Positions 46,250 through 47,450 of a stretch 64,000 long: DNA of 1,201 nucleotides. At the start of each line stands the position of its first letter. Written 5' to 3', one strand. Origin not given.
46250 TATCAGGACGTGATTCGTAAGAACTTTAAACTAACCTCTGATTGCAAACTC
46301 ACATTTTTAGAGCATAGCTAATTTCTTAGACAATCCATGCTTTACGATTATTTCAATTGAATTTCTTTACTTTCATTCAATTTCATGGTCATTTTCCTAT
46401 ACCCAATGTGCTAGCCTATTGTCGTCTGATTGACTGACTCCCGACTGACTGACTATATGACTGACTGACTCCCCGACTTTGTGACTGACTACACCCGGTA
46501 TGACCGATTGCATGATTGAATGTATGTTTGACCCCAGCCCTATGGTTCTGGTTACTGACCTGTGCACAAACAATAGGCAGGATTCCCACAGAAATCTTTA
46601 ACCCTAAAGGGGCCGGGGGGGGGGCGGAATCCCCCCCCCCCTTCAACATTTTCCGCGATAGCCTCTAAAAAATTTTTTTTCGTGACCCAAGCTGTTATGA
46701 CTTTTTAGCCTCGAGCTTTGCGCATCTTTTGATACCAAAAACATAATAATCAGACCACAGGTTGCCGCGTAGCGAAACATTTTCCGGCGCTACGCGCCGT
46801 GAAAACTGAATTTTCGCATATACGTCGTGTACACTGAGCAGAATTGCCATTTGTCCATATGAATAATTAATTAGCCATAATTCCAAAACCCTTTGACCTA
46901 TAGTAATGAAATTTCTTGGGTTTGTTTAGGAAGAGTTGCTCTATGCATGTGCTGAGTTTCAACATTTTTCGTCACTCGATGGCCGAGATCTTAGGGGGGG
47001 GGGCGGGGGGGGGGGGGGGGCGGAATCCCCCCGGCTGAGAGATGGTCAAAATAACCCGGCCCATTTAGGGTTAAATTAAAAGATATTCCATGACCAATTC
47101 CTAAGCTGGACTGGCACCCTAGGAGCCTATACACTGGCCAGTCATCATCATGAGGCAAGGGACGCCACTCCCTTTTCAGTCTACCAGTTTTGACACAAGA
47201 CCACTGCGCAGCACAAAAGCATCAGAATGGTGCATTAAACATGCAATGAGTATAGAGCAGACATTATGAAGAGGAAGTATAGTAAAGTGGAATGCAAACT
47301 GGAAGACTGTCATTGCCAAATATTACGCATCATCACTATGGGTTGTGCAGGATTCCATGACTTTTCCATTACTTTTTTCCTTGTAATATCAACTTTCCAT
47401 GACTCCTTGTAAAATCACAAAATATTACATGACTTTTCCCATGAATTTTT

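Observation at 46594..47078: Non-autonomous piggyBac-like MITE with TTAA target-site duplication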

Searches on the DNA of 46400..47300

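Call 62: search_rna_families(source=window, start=46400, end=47300, threshold=evalue, max_evalue=1)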
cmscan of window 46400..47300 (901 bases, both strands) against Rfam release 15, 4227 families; matches with E-value up to 1: 3.
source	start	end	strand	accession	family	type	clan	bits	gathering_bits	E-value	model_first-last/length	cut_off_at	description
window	46596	46671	-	RF02945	Corio-PBP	Gene; sRNA;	-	30.5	63.5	0.0012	1-74/74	no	Corio-PBP RNA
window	46613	46641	+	RF02354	BjrC80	Gene; sRNA;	-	20.9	80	0.13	49-77/162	no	Bradyrhizobiaceae sRNA BjrC80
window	46957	47024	-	RF01986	ZEB2_AS1_3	Gene; lncRNA;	-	16.3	55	0.79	1-100/100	no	ZEB2 antisense RNA 1 conserved region 3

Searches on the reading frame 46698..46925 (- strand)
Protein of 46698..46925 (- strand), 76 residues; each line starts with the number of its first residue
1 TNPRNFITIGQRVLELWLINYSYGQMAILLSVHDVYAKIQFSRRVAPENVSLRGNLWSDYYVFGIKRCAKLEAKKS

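Call 37: find_homologous_proteins(query=window:46698-46925:-, max_evalue=10)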
Query seq(76 aa): no candidate shares three 5-residue words with the query. No homologue found.
